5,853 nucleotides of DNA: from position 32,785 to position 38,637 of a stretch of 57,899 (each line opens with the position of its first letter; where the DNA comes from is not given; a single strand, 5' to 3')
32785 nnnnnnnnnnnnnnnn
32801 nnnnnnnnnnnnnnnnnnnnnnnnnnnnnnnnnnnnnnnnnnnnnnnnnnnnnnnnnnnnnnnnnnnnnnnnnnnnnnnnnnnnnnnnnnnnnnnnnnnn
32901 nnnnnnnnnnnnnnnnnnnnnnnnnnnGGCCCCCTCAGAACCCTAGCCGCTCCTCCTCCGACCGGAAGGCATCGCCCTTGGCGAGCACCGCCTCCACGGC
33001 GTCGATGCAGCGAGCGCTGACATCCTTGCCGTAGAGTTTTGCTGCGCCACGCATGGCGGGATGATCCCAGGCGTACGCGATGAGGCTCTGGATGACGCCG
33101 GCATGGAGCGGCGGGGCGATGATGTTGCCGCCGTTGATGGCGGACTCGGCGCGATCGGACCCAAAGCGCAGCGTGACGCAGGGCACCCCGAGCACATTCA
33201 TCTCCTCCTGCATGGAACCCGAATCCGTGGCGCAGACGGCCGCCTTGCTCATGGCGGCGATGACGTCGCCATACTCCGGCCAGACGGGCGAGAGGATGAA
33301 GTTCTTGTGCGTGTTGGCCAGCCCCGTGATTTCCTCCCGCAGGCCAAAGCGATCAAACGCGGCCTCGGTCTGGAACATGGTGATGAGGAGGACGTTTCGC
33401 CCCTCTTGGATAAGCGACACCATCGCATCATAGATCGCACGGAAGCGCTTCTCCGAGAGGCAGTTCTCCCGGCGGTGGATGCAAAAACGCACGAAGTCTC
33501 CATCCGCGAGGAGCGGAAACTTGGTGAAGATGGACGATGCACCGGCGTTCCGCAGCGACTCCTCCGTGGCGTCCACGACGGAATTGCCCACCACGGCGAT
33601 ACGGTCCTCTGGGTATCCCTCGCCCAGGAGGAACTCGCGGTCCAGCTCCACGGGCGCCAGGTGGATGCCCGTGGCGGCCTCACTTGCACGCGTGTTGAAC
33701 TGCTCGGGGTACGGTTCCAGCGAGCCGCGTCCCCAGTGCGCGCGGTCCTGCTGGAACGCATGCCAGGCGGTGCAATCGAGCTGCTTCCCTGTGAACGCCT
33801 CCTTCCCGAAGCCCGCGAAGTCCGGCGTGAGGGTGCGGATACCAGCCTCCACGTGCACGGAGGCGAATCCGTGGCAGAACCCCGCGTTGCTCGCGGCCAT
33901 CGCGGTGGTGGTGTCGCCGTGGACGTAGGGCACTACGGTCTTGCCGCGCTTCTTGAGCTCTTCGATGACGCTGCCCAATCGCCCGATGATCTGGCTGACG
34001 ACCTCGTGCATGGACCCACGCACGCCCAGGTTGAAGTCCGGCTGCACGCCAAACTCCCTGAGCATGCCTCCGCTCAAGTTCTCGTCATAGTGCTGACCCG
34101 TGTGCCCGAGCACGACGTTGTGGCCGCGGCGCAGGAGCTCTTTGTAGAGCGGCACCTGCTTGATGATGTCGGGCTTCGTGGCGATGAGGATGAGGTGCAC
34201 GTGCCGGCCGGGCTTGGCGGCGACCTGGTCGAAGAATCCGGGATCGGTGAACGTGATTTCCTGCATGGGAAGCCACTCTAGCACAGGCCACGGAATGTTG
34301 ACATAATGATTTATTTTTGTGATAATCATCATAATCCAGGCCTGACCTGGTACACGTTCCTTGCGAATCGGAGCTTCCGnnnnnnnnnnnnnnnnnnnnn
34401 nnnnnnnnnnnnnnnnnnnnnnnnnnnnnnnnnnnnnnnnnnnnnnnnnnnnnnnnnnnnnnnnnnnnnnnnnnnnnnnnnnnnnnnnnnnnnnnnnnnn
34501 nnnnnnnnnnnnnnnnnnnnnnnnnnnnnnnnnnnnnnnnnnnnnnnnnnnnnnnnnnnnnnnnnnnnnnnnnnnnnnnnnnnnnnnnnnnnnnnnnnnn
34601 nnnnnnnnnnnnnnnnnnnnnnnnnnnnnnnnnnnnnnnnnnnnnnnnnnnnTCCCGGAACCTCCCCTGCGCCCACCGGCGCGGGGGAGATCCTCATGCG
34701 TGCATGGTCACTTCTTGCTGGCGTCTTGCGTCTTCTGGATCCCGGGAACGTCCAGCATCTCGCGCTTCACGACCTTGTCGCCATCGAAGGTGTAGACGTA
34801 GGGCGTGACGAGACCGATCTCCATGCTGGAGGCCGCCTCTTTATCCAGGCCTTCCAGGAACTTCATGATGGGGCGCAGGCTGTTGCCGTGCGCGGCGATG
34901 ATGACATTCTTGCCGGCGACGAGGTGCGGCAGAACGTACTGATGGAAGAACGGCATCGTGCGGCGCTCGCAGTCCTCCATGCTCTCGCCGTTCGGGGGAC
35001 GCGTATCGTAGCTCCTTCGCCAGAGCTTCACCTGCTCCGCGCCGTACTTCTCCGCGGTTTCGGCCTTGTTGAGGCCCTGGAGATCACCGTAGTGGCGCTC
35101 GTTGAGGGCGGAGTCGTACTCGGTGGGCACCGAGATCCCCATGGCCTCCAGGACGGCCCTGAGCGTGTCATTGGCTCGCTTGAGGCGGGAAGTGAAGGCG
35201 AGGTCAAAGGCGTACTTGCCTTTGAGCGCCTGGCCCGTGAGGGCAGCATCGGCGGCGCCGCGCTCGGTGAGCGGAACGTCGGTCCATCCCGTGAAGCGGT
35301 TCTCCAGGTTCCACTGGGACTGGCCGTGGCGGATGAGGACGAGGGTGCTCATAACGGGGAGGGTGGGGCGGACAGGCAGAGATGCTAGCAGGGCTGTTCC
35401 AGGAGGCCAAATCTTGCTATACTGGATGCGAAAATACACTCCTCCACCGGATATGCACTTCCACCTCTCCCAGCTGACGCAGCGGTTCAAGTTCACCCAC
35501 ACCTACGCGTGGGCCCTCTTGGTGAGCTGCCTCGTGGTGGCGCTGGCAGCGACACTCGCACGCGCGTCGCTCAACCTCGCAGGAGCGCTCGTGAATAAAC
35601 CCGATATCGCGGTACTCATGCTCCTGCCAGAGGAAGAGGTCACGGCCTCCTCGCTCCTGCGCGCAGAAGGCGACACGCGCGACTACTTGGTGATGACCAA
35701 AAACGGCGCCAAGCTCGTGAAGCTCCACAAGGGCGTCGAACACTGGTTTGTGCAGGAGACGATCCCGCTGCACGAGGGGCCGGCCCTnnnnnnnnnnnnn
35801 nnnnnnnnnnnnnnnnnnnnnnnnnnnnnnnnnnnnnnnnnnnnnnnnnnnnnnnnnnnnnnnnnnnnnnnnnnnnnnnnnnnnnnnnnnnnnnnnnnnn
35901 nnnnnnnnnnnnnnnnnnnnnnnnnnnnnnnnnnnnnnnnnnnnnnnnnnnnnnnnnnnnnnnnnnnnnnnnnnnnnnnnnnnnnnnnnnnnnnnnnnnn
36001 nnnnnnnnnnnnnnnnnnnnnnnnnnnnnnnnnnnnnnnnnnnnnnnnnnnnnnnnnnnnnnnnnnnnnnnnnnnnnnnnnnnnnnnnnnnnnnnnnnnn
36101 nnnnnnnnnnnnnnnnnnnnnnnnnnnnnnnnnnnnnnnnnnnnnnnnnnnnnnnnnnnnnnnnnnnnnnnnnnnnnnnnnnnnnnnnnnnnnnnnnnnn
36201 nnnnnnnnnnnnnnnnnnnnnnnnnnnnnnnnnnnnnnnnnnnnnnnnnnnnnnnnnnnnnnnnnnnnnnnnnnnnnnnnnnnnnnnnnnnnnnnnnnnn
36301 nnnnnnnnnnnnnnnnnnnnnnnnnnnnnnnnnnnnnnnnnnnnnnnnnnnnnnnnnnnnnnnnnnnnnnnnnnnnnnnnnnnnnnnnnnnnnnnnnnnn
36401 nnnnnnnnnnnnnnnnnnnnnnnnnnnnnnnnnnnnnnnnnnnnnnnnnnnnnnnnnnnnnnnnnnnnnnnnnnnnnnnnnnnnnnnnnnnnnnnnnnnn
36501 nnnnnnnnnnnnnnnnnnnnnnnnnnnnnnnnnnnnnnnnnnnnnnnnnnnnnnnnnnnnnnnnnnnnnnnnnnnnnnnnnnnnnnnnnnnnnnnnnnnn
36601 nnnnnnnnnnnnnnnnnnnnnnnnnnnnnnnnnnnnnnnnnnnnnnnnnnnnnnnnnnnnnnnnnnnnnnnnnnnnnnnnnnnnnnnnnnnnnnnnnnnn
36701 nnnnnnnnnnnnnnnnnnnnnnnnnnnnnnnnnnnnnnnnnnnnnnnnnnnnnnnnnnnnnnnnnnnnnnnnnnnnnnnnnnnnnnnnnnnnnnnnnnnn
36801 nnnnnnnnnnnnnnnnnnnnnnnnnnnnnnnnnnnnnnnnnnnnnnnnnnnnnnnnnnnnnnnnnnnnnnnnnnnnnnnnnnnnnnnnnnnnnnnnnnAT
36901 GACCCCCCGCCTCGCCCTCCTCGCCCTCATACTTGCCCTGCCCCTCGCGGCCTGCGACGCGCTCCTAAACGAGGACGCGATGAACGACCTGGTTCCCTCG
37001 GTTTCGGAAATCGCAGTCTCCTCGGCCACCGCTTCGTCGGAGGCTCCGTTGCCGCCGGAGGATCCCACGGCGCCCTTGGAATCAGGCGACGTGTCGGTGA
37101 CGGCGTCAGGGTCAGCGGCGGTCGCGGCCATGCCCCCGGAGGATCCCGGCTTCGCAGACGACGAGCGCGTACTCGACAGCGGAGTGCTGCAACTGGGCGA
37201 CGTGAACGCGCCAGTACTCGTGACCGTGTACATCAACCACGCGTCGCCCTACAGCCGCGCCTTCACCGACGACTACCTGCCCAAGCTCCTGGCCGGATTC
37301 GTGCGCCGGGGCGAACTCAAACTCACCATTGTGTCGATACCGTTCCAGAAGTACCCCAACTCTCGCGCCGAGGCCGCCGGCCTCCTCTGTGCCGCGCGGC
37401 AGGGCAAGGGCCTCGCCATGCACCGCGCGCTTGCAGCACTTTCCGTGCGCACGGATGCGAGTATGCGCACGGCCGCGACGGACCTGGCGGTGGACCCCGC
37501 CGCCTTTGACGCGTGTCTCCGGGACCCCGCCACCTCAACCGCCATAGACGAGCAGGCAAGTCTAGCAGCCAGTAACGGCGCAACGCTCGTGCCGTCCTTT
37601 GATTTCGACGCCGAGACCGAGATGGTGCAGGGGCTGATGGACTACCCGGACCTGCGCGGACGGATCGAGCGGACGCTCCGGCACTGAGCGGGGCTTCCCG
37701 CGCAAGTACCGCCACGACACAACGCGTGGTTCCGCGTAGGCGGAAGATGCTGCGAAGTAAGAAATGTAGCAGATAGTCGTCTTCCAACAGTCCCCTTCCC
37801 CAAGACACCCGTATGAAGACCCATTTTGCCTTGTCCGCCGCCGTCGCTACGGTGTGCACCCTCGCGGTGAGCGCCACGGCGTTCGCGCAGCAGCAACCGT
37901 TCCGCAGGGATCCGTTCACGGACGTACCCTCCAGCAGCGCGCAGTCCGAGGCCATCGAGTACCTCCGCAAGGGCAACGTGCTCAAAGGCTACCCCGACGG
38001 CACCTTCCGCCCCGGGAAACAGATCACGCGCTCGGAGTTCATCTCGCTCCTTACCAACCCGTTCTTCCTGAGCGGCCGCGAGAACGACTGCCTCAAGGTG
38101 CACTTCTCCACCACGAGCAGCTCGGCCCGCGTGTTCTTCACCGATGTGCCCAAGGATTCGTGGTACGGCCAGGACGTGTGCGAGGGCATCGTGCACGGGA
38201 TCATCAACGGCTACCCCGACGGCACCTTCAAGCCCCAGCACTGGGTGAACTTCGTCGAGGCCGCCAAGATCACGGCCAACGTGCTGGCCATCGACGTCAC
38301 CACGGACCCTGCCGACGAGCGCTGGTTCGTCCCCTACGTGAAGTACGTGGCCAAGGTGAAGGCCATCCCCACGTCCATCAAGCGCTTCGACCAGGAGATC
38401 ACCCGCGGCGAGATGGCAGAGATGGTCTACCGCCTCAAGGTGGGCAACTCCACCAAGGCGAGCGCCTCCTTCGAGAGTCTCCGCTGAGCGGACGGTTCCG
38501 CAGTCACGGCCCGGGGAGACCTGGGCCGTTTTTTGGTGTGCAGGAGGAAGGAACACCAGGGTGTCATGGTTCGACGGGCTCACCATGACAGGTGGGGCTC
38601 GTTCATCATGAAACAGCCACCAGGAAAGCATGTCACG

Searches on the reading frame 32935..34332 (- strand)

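Call 37: search_protein_families(library=pfam, proteins=[window:32935-34332:-], max_evalue=0.01)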
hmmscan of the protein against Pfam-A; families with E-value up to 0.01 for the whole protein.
window:32935-34332:- (465 aa): 1 family
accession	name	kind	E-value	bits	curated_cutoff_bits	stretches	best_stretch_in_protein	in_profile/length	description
PF02350.25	Epimerase_2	-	9.3e-46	156.7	30.6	2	206-443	108-342/347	UDP-N-acetylglucosamine 2-epimerase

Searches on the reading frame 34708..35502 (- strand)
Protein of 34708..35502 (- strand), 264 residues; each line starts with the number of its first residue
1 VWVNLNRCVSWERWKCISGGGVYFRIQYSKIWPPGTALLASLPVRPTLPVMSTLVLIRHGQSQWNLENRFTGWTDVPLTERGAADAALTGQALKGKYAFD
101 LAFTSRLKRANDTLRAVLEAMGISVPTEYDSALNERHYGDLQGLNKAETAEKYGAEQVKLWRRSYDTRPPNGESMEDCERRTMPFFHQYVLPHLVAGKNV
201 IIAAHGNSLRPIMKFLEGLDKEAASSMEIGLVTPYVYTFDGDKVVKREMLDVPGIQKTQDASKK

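Call 37: search_protein_families(library=pfam, proteins=[window:34708-35502:-], max_evalue=0.01)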
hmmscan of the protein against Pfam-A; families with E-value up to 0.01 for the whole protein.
window:34708-35502:- (264 aa): 1 family
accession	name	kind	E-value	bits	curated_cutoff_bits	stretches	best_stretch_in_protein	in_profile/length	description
PF00300.27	His_Phos_1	-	2.8e-45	154.8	21.7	1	54-246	1-188/194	Histidine phosphatase superfamily (branch 1)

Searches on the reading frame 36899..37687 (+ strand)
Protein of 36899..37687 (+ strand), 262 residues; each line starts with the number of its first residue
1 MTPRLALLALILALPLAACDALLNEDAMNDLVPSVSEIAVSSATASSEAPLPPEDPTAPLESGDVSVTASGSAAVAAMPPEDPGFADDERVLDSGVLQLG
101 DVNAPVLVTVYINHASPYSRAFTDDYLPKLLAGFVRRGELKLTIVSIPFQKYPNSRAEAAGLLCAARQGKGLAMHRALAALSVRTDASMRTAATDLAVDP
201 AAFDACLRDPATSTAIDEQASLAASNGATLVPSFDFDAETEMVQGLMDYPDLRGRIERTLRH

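Call 37: search_protein_families(library=pfam, proteins=[window:36899-37687:+], max_evalue=0.01)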
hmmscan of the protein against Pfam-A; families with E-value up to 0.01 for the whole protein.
window:36899-37687:+ (262 aa): 2 families
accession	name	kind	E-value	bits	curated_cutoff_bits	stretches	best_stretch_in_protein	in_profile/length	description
PF13462.12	Thioredoxin_4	-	5.2e-09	37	23.2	1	99-237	8-146/165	Thioredoxin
PF01323.26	DSBA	-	1.1e-06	29.1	25.6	1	148-256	76-190/191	DSBA-like thioredoxin domain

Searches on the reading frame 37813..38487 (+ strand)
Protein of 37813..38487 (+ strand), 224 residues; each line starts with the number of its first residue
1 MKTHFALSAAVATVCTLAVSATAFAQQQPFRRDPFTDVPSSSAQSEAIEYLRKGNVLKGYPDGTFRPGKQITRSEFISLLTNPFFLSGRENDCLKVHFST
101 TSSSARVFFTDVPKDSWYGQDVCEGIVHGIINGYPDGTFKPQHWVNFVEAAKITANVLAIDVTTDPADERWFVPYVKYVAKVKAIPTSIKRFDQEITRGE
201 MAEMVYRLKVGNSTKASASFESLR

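Call 37: search_protein_families(library=pfam, proteins=[window:37813-38487:+], max_evalue=0.01)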
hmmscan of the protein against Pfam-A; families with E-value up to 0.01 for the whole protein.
window:37813-38487:+ (224 aa): 1 family
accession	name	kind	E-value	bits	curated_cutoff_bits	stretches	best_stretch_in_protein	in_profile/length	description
PF00395.25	SLH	-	6.7e-25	87.2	20.8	2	34-77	1-44/44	S-layer homology domain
